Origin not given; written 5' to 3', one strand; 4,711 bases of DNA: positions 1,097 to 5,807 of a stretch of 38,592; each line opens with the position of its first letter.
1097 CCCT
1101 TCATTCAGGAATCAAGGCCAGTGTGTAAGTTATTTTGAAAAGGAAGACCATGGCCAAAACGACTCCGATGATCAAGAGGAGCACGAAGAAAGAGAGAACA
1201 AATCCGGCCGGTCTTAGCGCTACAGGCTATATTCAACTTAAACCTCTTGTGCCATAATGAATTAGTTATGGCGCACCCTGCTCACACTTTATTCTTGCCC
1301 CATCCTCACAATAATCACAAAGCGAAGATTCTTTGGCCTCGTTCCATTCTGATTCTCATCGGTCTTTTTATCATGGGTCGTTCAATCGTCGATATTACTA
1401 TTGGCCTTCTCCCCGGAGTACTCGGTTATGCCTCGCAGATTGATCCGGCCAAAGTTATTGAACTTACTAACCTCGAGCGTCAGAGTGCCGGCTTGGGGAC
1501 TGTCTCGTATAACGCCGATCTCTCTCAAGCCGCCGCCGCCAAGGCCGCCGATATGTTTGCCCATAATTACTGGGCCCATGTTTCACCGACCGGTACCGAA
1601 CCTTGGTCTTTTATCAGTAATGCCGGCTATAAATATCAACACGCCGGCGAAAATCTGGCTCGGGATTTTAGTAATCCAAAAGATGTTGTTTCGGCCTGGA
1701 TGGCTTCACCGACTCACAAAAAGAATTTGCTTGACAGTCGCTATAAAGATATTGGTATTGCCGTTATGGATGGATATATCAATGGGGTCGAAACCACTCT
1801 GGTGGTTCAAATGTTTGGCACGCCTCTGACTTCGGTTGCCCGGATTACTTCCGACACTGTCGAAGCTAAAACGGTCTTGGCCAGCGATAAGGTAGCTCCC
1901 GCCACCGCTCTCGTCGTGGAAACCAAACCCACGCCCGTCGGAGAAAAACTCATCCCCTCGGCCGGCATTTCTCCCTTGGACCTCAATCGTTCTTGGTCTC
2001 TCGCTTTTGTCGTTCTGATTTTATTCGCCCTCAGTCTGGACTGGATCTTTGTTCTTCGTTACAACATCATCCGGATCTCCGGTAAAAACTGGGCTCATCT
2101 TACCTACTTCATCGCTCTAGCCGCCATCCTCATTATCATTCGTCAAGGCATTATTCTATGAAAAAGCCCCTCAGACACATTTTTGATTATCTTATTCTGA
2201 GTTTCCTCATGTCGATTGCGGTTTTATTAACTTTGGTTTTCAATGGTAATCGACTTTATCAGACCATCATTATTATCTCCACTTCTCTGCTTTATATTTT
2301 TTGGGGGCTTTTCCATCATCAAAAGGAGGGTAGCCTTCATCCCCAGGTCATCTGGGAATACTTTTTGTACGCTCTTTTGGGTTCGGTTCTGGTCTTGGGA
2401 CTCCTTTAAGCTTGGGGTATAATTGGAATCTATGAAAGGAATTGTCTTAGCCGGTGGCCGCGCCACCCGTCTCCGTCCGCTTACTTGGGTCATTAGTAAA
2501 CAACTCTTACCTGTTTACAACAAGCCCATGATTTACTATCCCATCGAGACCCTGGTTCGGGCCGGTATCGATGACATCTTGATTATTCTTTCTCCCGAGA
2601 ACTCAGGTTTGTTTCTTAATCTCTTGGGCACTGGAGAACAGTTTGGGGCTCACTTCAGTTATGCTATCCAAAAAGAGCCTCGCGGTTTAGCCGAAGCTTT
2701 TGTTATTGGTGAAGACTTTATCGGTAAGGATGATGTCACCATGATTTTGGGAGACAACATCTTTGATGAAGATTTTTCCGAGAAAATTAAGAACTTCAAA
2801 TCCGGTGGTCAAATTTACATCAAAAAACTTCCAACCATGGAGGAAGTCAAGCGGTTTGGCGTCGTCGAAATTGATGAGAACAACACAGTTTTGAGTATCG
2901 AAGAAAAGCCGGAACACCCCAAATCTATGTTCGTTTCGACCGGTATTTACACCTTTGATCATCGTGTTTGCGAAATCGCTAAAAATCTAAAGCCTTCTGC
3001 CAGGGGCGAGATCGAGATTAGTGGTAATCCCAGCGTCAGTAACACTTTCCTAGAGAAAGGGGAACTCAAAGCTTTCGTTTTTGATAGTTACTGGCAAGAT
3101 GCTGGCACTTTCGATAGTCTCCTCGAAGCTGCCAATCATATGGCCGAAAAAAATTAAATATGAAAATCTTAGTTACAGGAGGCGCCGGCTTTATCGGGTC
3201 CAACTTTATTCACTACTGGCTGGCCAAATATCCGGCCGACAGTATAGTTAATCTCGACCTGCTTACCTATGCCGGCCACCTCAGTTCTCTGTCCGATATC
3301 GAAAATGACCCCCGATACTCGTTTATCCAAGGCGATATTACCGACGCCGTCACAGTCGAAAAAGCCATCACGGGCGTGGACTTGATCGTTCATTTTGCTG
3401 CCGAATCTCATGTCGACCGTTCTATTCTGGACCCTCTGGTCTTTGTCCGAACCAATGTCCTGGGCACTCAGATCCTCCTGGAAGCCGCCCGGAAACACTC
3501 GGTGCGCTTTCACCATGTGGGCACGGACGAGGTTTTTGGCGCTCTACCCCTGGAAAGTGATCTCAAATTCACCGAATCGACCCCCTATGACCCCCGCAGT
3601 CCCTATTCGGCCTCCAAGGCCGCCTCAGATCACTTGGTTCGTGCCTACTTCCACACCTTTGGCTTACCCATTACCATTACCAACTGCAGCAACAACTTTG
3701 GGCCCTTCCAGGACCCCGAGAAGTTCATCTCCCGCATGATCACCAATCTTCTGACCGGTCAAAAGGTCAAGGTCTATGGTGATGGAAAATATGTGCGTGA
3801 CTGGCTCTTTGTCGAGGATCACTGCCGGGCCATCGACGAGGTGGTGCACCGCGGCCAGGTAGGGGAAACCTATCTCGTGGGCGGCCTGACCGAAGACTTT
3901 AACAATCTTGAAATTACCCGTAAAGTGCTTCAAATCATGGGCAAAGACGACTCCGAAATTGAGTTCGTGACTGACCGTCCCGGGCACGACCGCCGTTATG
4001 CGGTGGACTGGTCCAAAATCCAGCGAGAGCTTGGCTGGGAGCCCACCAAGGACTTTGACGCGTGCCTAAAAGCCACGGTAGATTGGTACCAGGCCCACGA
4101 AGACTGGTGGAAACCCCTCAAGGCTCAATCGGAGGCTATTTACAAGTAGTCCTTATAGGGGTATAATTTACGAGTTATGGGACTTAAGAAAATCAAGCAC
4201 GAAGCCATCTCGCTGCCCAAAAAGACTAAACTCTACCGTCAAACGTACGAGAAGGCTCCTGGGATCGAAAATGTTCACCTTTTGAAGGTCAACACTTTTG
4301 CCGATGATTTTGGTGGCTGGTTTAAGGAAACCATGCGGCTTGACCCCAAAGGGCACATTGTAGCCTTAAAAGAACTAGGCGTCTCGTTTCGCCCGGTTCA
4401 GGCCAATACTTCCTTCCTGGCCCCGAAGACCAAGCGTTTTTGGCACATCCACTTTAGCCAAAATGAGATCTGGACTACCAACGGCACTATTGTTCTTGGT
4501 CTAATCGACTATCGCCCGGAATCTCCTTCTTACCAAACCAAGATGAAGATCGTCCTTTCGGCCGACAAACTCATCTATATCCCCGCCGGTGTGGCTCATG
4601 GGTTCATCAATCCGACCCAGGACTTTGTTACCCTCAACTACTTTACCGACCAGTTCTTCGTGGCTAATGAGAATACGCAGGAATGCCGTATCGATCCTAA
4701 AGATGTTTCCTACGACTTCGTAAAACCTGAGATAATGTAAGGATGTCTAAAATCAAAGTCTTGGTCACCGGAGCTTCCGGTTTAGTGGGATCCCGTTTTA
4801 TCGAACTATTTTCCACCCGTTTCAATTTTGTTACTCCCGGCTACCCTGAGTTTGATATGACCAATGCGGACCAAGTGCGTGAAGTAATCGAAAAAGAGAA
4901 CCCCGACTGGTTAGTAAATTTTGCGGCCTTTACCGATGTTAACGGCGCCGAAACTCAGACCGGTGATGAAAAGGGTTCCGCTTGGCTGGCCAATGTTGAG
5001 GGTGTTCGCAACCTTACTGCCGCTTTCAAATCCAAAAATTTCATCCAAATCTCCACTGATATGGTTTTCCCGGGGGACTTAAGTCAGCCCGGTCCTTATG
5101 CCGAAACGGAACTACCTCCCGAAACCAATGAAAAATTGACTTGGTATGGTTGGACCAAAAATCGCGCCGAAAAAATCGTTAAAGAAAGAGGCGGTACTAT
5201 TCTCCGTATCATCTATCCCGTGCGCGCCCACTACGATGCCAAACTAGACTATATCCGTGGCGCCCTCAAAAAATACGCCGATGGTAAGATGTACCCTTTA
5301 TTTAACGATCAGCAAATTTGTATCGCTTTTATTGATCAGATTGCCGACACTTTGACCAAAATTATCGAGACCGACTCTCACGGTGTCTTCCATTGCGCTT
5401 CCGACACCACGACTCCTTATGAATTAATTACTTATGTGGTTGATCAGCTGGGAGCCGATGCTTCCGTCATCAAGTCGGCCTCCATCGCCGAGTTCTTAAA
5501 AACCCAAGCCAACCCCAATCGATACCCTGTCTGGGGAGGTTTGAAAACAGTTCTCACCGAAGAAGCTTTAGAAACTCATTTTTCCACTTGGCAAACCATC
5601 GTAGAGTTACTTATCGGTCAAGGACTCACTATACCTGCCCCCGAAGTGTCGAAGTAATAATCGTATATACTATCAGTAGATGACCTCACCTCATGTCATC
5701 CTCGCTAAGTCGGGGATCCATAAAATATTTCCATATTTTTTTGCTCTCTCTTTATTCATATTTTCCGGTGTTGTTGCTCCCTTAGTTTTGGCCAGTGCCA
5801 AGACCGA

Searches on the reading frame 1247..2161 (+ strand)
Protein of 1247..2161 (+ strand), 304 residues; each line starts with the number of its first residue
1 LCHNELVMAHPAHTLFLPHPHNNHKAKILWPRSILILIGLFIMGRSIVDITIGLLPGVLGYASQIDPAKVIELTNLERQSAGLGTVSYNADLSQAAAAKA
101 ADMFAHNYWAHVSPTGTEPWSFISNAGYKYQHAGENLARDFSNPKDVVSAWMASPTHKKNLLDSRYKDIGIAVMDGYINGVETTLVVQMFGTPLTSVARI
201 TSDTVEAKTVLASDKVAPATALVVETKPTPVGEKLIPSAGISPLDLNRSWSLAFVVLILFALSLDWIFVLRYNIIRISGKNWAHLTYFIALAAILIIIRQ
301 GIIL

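Call 7: search_protein_families(library=pfam, max_evalue=0.01, proteins=[window:1247-2161:+])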
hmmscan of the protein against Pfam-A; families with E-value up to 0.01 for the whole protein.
window:1247-2161:+ (304 aa): 1 family
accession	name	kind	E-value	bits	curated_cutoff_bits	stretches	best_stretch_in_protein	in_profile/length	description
PF00188.32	CAP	-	8.1e-20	72.3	21.1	1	72-188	2-115/117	Cysteine-rich secretory protein family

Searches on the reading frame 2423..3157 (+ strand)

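Call 7: search_protein_families(library=pfam, max_evalue=0.01, proteins=[window:2423-3157:+])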
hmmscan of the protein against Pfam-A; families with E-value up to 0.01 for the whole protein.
window:2423-3157:+ (244 aa): 2 families
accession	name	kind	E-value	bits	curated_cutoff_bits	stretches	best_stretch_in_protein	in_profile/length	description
PF00483.29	NTP_transferase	-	6.6e-61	206.4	21.2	1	5-242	1-244/245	Nucleotidyl transferase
PF12804.13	NTP_transf_3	-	9.4e-10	39.3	27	1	6-118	1-103/160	MobA-like NTP transferase domain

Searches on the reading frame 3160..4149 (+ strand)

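Call 7: search_protein_families(library=pfam, max_evalue=0.01, proteins=[window:3160-4149:+])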
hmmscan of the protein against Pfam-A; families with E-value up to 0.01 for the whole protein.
window:3160-4149:+ (329 aa): 8 families
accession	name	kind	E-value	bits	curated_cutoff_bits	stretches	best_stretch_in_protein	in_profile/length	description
PF16363.11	GDP_Man_Dehyd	-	2.8e-82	277.3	27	1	4-304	1-330/332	GDP-mannose 4,6 dehydratase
PF01370.27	Epimerase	-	2.1e-64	217.7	20.9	1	3-241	1-240/240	NAD dependent epimerase/dehydratase family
PF01073.25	3Beta_HSD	-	3.7e-19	69.2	22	1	4-220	1-220/280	3-beta hydroxysteroid dehydrogenase/isomerase family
PF04321.23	RmlD_sub_bind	-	1.3e-14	54.4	27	1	1-208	1-178/287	RmlD substrate binding domain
PF07993.18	NAD_binding_4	-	2.8e-14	53.3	20.1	1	5-179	1-207/258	Male sterility protein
PF02719.21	Polysacc_synt_2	-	6.9e-14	52.1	20.2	1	3-120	1-126/293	Polysaccharide biosynthesis protein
PF13460.12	NAD_binding_10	-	1e-06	29.2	27.2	1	38-162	26-133/184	NAD(P)H-binding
PF00106.31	adh_short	-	0.0031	17.4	26.6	0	3-73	3-71/195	short chain dehydrogenase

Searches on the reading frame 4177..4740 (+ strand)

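Call 6: search_protein_families(library=pfam, max_evalue=0.01, proteins=[window:4177-4740:+])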
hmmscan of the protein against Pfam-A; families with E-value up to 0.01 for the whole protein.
window:4177-4740:+ (187 aa): 2 families
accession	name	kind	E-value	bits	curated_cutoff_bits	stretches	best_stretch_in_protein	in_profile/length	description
PF00908.23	dTDP_sugar_isom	-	1e-13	51.8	27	1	30-175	4-146/168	dTDP-4-dehydrorhamnose 3,5-epimerase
PF07883.17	Cupin_2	-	0.00061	19.9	27.2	1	124-148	37-61/70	Cupin domain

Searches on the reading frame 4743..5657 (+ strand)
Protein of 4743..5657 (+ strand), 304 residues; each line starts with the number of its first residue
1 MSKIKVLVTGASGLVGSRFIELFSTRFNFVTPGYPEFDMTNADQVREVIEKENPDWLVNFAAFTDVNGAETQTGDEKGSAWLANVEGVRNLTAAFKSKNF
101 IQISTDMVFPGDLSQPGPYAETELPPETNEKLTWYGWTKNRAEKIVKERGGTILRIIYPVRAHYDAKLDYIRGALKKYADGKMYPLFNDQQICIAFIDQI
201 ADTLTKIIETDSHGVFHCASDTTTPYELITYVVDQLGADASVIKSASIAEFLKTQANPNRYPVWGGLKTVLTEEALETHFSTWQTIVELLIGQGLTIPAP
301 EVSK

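Call 6: search_protein_families(library=pfam, max_evalue=0.01, proteins=[window:4743-5657:+])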
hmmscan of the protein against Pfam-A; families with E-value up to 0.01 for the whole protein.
window:4743-5657:+ (304 aa): 6 families
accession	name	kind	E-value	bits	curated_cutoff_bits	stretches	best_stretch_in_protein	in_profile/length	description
PF04321.23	RmlD_sub_bind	-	1.2e-34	120.1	27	1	5-291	2-282/287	RmlD substrate binding domain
PF01370.27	Epimerase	-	7.2e-13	48.9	20.9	1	6-148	1-155/240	NAD dependent epimerase/dehydratase family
PF16363.11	GDP_Man_Dehyd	-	6.8e-07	29.5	27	1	37-147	59-165/332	GDP-mannose 4,6 dehydratase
PF02719.21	Polysacc_synt_2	-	0.00029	20.6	20.2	0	38-106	62-129/293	Polysaccharide biosynthesis protein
PF07993.18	NAD_binding_4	-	0.00031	20.4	20.1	1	67-154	95-198/258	Male sterility protein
PF01073.25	3Beta_HSD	-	0.00036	20.1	22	1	31-152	48-163/280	3-beta hydroxysteroid dehydrogenase/isomerase family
